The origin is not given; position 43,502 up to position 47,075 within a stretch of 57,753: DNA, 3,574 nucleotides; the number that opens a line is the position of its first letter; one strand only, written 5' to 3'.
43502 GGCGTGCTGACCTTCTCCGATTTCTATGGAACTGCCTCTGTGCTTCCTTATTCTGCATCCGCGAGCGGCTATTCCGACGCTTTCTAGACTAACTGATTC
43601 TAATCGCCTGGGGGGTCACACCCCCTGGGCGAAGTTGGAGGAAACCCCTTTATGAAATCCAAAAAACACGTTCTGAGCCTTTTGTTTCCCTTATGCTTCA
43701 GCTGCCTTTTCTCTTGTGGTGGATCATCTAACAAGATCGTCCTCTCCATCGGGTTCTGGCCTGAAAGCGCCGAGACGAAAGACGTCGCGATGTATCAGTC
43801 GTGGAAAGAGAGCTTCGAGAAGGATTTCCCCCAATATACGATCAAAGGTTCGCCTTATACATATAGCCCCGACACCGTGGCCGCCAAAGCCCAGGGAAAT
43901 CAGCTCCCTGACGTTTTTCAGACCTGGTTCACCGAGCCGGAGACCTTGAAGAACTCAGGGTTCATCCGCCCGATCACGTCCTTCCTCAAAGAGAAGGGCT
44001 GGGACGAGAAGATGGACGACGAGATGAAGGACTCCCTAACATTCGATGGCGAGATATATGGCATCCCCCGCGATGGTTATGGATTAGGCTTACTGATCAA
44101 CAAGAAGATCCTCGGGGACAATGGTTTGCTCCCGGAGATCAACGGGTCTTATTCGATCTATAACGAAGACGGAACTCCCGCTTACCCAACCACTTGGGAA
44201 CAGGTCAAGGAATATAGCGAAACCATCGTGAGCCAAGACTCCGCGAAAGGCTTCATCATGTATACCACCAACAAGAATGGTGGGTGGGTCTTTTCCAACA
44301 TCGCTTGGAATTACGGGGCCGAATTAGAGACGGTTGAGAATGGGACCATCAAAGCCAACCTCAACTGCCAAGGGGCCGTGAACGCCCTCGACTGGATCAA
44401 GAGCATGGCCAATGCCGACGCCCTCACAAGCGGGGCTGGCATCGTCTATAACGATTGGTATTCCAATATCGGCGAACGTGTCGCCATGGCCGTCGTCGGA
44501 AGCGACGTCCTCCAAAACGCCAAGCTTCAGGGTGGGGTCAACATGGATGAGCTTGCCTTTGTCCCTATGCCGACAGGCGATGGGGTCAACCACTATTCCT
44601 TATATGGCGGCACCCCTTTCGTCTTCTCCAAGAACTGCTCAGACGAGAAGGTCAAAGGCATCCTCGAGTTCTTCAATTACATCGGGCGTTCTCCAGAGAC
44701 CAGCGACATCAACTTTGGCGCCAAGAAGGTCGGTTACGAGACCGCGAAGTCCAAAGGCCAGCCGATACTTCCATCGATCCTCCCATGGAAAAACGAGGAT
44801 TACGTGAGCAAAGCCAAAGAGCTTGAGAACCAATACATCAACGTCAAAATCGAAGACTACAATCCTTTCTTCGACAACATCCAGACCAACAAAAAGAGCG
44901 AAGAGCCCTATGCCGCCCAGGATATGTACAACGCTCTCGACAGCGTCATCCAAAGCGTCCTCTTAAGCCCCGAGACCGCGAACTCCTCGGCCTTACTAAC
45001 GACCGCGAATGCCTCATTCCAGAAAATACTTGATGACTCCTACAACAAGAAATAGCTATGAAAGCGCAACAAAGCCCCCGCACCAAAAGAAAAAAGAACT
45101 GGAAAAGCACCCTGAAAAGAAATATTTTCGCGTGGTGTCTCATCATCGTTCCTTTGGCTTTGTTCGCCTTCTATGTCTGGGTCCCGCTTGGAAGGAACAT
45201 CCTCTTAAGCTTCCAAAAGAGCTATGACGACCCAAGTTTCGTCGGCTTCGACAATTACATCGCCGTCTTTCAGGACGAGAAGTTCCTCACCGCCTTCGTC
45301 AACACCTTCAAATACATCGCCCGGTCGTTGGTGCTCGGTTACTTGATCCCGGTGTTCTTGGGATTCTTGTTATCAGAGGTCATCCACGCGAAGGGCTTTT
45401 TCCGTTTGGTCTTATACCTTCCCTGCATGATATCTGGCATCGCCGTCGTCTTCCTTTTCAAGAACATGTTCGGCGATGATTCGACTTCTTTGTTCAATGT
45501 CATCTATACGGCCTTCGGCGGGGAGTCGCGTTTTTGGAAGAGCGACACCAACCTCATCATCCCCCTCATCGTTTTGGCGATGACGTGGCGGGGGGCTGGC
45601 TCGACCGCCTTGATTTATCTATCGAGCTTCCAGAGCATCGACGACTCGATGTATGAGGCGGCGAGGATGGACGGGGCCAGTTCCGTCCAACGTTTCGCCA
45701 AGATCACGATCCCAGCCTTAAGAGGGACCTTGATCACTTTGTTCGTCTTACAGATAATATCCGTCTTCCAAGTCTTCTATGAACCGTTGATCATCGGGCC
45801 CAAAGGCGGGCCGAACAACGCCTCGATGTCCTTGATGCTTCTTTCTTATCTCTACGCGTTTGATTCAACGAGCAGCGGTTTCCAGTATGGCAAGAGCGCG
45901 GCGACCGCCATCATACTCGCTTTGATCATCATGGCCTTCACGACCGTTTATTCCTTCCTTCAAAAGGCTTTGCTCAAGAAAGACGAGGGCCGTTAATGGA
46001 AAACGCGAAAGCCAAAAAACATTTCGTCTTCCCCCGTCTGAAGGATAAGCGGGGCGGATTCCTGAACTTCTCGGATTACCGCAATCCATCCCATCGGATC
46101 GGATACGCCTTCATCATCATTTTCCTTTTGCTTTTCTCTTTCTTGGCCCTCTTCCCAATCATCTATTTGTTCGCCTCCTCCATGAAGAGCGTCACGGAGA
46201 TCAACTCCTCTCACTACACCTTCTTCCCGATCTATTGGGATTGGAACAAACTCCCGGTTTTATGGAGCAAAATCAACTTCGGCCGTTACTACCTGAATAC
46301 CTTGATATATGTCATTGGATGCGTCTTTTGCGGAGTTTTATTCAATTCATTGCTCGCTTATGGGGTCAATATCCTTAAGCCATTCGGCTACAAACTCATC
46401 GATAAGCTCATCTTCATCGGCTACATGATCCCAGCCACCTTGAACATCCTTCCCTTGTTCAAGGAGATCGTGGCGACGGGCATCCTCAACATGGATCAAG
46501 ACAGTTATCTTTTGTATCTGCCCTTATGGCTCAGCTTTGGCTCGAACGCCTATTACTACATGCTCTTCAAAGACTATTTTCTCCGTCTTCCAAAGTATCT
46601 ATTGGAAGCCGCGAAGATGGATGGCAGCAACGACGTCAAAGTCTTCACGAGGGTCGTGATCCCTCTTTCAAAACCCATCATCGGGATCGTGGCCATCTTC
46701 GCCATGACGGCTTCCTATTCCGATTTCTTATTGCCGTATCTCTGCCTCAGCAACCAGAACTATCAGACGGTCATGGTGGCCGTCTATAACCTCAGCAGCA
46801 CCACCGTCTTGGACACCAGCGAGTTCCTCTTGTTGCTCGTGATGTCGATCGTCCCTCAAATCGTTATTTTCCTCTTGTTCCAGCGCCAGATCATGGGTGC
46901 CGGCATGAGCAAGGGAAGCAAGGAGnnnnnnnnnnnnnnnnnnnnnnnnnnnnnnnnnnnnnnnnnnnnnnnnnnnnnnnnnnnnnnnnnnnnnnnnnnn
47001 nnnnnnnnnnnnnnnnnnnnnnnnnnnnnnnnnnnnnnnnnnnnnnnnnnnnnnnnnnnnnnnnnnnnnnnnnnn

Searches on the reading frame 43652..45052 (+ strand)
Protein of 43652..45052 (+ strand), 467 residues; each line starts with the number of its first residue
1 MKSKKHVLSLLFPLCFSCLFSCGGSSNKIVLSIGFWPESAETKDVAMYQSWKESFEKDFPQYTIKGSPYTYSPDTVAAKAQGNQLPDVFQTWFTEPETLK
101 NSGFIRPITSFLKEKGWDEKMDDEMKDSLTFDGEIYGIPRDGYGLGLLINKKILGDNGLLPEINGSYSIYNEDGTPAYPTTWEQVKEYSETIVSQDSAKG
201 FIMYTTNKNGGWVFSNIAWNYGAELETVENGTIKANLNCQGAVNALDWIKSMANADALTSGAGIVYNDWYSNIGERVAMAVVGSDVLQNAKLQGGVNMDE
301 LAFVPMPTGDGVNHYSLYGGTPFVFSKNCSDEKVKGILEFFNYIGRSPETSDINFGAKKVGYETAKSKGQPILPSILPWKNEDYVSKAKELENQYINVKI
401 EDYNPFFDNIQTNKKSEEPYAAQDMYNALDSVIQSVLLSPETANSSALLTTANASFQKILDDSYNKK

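Call 4: search_protein_families(library=pfam, proteins=[window:43652-45052:+])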
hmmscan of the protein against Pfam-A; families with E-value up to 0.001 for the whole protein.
window:43652-45052:+ (467 aa): 1 family
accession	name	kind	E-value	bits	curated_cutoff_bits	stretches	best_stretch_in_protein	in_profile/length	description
PF01547.30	SBP_bac_1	-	8.5e-19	69.1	26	1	46-344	9-300/307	Bacterial extracellular solute-binding protein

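Call 5: search_protein_families(library=ncbifam, proteins=[window:43652-45052:+])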
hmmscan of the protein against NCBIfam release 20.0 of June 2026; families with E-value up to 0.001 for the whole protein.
window:43652-45052:+ (467 aa): 1 family
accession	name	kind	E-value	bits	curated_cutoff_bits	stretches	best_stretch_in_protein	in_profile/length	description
NF007011.0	PRK09474.1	equivalog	0.00011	21.1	291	0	169-289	142-260/396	maltose/maltodextrin ABC transporter substrate-binding protein MalE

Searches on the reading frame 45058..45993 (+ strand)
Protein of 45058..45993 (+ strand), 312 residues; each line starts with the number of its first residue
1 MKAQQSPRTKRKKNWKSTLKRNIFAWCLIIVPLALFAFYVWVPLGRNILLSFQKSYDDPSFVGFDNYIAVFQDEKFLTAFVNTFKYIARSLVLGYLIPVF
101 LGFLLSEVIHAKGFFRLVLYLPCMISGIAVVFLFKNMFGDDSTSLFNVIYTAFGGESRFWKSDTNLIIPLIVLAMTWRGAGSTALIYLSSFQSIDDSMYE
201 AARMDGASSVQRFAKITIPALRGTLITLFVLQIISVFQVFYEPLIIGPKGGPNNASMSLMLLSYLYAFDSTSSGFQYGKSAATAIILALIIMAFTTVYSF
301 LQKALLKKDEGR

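Call 4: search_protein_families(library=pfam, proteins=[window:45058-45993:+])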
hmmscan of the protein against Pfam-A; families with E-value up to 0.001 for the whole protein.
window:45058-45993:+ (312 aa): 1 family
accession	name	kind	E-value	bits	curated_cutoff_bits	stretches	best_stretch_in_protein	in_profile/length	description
PF00528.27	BPD_transp_1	-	9.3e-19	68.3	26.4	1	99-306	10-179/184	Binding-protein-dependent transport system inner membrane component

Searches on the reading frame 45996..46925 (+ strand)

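Call 4: search_protein_families(library=pfam, proteins=[window:45996-46925:+])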
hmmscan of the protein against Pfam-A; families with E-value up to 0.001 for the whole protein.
window:45996-46925:+ (310 aa): 1 family
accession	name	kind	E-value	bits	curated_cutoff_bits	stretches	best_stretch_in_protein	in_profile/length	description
PF00528.27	BPD_transp_1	-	1.7e-08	34.8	26.4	1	120-297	8-176/184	Binding-protein-dependent transport system inner membrane component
